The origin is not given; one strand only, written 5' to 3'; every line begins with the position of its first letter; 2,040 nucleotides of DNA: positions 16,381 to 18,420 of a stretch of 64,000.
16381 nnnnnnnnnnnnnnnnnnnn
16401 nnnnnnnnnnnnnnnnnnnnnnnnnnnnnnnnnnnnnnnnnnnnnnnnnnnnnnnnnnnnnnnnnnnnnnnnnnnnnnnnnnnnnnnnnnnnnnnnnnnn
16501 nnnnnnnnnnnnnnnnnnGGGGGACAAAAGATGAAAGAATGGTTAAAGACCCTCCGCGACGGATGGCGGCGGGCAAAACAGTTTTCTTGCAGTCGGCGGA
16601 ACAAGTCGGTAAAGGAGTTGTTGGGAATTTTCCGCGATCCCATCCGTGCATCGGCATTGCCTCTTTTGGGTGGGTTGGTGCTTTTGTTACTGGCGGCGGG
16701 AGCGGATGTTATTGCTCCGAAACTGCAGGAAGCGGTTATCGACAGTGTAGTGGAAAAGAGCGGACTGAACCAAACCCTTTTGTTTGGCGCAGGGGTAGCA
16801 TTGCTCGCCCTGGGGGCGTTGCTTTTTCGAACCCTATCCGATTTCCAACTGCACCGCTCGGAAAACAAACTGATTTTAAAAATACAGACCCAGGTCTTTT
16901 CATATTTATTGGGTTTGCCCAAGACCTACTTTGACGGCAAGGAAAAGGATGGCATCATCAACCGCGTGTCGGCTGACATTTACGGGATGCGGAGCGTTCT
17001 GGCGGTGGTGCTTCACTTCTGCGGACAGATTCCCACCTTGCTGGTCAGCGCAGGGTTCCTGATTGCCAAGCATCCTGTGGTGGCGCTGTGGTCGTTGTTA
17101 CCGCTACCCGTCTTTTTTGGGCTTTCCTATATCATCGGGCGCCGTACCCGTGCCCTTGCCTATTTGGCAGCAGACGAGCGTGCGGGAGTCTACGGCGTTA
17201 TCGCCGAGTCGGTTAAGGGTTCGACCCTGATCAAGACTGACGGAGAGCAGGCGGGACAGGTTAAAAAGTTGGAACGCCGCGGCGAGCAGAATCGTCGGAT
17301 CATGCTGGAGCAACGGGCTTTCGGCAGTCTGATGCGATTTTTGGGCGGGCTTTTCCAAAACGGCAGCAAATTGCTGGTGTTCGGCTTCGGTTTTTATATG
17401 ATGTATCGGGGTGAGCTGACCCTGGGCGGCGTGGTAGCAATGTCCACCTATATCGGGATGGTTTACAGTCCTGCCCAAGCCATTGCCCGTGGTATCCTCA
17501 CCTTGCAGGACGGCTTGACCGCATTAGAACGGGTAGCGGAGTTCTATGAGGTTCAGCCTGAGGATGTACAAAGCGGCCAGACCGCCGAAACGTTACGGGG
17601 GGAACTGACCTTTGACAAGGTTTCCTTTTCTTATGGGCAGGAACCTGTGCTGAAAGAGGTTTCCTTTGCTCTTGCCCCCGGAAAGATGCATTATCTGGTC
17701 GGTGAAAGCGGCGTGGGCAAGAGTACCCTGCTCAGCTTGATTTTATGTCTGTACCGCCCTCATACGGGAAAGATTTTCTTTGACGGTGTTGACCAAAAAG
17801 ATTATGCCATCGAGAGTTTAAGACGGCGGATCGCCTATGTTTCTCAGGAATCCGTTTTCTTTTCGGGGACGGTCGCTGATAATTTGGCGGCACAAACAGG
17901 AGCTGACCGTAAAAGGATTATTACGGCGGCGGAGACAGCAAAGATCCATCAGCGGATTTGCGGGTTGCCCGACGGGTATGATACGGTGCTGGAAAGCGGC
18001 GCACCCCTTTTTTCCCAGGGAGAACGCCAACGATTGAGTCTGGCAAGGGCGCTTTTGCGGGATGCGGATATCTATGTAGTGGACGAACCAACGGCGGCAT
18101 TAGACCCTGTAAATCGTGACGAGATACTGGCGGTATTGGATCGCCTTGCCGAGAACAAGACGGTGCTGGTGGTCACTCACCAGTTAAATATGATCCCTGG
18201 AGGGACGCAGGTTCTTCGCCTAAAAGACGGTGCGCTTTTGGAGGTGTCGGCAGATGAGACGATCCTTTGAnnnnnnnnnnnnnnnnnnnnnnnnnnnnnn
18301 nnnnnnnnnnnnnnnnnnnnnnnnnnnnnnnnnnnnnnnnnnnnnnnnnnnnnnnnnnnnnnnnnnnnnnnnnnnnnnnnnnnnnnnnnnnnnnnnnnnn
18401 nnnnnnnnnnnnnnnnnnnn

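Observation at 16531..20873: ABC exporter + S24/S26-type peptidase + consensus-promoter secreted protein + SLH surface protein, immediately upstream of the RiPP-like cassette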

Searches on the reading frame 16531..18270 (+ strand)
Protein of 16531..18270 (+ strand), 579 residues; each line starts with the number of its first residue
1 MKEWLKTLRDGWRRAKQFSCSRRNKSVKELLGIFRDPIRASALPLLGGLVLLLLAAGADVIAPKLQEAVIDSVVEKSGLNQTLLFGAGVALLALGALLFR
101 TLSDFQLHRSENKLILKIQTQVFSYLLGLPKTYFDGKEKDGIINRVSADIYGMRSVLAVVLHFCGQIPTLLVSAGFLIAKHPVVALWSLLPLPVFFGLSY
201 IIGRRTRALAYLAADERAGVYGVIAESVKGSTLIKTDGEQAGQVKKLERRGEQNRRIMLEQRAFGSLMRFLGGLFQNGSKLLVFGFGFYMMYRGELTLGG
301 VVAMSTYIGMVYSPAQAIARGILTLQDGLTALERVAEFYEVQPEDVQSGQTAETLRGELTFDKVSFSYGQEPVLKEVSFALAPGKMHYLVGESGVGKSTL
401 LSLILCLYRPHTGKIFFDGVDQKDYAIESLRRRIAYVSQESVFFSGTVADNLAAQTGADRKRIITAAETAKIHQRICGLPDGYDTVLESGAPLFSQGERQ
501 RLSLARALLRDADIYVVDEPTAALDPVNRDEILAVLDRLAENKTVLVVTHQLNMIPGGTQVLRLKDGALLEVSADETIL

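Call 3: search_protein_families(library=pfam, proteins=[window:16531-18270:+], max_evalue=0.01)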
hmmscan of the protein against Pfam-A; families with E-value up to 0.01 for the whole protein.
window:16531-18270:+ (579 aa): 10 families
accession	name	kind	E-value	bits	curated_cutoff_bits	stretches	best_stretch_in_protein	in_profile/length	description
PF00005.33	ABC_tran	-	5.6e-31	108.4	25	1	374-522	1-137/137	ABC transporter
PF00664.28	ABC_membrane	-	3.9e-22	79.7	28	1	48-312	4-271/274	ABC transporter transmembrane region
PF13304.12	AAA_21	-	8.9e-09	36.3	27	1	492-553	236-301/304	AAA domain, putative AbiEii toxin, Type IV TA system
PF02463.25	SMC_N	-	1.7e-06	28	40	1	494-564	137-211/220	RecF/RecN/SMC N terminal domain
PF03193.22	RsgA_GTPase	-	0.00036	20.8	30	1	366-406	89-128/174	RsgA GTPase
PF13191.12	AAA_16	-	0.002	19.1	32.6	1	385-531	25-151/167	AAA ATPase domain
PF13555.12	AAA_29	-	0.0034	17.5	27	1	380-411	18-49/61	P-loop containing region of AAA domain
PF13481.12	AAA_25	-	0.0074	16.4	27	0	381-478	30-99/195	AAA domain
PF13401.12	AAA_22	-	0.0082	16.9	27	0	386-522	7-95/130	AAA domain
PF13604.12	AAA_30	-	0.0097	16.1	27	0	382-556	16-132/191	AAA domain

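Call 4: search_protein_families(library=ncbifam, proteins=[window:16531-18270:+], max_evalue=0.01)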
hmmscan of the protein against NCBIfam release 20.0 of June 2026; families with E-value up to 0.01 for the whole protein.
window:16531-18270:+ (579 aa): 189 families (the best 25 are shown)
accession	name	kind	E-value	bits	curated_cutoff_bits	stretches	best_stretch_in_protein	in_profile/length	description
TIGR02203.1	MsbA_lipidA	equivalog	2.7e-77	260.6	602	1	45-575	16-552/572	lipid A export permease/ATP-binding protein MsbA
NF052233.1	CphA_assoc_ABC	equivalog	1.8e-75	254.8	880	1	39-577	180-728/766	cyanophycin metabolism-associated ABC transporter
TIGR00958.1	3a01208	subfamily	2.2e-74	251.1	874.6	1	44-572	162-694/711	antigen peptide transporter 2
TIGR01846.1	type_I_sec_HlyB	subfamily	9.6e-70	235.7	725.55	1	59-576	155-676/694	type I secretion system permease/ATPase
TIGR03375.1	type_I_sec_LssB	subfamily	1.3e-68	231.9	693.1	1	85-570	191-680/696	type I secretion system permease/ATPase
TIGR02204.1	MsbA_rel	hypoth_equivalog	7.6e-68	229.6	780.4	1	46-574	21-557/576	ABC transporter, permease/ATP-binding protein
TIGR03797.1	NHLM_micro_ABC2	equivalog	1.2e-66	225.6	709.4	1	49-571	142-664/686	NHLP bacteriocin export ABC transporter permease/ATPase subunit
TIGR03796.1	NHLM_micro_ABC1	equivalog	9.6e-66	222.4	853.3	1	37-572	148-692/710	NHLP family bacteriocin export ABC transporter peptidase/permease/ATPase subunit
NF045513.1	HepA_fam_ABC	equivalog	2.8e-61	207.7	725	1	96-572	108-589/610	heterocyst formation ABC transporter subunit HepA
TIGR01193.1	bacteriocin_ABC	subfamily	4.5e-61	207.3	523.85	1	64-576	177-693/708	peptide cleavage/export ABC transporter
TIGR02857.1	CydD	equivalog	5.7e-61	207.1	435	1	56-562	16-527/529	thiol reductant ABC exporter subunit CydD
NF008381.0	PRK11176.1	equivalog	7e-60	203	867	1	45-577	27-564/582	lipid A ABC transporter ATP-binding protein/permease MsbA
NF010178.0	PRK13657.1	equivalog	3.7e-58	197.4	733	1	54-572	30-550/588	glucan ABC transporter ATP-binding protein/ permease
TIGR02868.1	CydC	equivalog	6.5e-58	196.7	329.05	1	157-552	132-530/530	thiol reductant ABC exporter subunit CydC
NF008055.0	PRK10789.1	equivalog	9.8e-58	196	845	1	46-573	19-552/590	SmdA family multidrug ABC transporter permease/ATP-binding protein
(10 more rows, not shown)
